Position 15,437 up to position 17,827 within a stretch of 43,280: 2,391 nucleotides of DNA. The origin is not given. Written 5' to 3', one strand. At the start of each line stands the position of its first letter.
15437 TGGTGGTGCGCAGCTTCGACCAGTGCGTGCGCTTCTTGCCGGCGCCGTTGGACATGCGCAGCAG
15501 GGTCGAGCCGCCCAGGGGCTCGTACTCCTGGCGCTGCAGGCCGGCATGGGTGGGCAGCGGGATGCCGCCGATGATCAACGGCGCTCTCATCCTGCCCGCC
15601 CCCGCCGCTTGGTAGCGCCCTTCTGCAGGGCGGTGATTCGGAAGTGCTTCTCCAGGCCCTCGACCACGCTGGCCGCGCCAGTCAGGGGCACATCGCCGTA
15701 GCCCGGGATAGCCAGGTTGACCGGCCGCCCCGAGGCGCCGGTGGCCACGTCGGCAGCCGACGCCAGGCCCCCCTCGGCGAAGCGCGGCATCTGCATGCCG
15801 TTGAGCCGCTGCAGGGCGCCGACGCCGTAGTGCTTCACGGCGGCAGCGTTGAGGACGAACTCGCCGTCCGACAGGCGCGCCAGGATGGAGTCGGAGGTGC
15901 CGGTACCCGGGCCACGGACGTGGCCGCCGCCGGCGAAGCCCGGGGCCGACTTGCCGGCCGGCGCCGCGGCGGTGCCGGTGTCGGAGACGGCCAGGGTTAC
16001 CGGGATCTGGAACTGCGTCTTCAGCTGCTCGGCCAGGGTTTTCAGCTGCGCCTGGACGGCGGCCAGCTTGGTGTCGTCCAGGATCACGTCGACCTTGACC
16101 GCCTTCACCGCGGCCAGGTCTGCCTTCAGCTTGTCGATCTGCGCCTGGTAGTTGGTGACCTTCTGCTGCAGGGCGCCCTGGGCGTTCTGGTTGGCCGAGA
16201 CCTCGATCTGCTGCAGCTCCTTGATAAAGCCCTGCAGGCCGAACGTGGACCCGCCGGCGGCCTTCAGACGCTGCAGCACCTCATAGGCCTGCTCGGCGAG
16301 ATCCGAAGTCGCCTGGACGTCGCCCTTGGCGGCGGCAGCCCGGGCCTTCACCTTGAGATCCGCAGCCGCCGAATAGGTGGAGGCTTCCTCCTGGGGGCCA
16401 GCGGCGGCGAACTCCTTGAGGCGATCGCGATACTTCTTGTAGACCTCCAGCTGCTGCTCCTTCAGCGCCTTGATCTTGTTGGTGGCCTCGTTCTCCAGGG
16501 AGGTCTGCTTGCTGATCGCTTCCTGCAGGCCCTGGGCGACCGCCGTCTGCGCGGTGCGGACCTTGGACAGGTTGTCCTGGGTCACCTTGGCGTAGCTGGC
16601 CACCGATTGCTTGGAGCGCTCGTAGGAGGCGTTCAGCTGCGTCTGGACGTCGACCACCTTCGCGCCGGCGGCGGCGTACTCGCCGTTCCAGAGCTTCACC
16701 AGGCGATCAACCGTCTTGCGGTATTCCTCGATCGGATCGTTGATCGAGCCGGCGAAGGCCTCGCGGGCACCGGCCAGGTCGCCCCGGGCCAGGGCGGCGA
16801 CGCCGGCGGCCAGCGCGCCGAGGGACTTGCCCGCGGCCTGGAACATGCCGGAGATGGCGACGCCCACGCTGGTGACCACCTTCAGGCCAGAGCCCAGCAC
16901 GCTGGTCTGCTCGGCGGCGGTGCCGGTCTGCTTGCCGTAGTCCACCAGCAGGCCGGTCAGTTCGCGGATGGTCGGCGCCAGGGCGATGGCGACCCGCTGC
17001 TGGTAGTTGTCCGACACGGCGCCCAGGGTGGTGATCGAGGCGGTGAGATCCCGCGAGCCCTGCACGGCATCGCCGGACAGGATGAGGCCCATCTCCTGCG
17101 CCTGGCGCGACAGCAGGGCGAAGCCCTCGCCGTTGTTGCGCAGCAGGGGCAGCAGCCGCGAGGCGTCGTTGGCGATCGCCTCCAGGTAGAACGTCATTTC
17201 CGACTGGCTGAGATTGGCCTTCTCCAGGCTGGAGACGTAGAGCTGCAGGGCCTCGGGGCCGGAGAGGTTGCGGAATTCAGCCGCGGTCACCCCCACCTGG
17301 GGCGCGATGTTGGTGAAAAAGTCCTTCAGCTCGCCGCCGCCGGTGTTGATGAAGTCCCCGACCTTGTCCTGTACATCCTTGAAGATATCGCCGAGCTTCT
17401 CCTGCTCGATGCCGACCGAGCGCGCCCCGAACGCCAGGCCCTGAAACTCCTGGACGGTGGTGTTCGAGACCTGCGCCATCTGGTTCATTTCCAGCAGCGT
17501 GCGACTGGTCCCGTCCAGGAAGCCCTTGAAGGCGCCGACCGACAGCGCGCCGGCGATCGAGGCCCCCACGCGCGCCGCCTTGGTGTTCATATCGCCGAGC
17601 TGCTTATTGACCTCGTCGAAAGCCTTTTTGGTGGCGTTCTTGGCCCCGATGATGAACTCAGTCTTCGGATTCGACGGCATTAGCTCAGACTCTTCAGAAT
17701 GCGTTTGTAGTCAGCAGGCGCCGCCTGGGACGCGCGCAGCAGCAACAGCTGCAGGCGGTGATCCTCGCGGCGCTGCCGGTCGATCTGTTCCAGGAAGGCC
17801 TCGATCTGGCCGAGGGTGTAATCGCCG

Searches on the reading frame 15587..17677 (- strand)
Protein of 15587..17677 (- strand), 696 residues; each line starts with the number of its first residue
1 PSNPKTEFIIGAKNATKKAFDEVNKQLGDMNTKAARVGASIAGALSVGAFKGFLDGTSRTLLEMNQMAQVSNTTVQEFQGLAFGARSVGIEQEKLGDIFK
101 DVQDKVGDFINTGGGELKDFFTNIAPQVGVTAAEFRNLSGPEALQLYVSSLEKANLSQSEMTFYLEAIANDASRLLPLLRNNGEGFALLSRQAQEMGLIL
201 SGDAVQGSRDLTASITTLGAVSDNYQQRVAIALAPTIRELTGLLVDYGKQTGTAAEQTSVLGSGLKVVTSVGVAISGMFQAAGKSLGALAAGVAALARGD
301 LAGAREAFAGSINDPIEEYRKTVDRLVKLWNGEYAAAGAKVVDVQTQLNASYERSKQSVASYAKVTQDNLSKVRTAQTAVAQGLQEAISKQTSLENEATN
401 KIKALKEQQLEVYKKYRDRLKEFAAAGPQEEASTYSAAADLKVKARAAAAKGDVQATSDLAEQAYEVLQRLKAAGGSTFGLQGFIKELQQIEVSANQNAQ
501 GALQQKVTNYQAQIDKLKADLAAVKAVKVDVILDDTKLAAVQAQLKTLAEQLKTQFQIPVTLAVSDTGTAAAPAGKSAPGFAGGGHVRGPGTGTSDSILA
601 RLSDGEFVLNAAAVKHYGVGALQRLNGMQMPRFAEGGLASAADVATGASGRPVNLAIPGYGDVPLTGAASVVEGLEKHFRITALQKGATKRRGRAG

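Call 70: search_protein_families(library=phrogs, proteins=[window:15587-17677:-], max_evalue=0.00001)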
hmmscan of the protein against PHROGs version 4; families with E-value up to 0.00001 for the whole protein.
window:15587-17677:- (696 aa): 17 families
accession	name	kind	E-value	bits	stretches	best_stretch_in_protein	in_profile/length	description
phrog_2854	-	tail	3.6e-78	265.1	1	12-563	27-521/855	tail length tape measure protein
phrog_9483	-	tail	1e-36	127.7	1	16-554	25-521/657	tail length tape measure protein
phrog_1506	-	tail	1.7e-32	113.5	1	36-218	74-228/1269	tail length tape measure protein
phrog_13674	-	tail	2.6e-25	90.2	1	17-535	34-482/764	tail length tape measure protein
phrog_13338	-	unknown function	7e-22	78.5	2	569-642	770-845/903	-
phrog_3547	-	tail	1.2e-21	77.4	1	375-675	755-1064/1767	tail length tape measure protein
phrog_25241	-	tail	3.8e-16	59.8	1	578-649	675-750/810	tail length tape measure protein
phrog_971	-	lysis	6.4e-15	55.9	1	571-649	788-869/1338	endolysin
phrog_24709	-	tail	8.4e-15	55.1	1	16-195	33-213/1069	tail length tape measure protein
phrog_8125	-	tail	5.7e-12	46.4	1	20-286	58-314/578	tail length tape measure protein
phrog_6090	-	tail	1.2e-09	37.4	1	579-639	1095-1160/1853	tail length tape measure protein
phrog_5448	-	tail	7.1e-09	34.1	1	580-653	2282-2356/3103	tail length tape measure protein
phrog_17300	-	tail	2.5e-08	33.8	1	576-642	759-834/900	tail length tape measure protein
phrog_8462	-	tail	1e-07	32.1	0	13-430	22-383/672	tail length tape measure protein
phrog_23013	-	tail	1.4e-06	27.2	1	584-631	1259-1306/1379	tail length tape measure protein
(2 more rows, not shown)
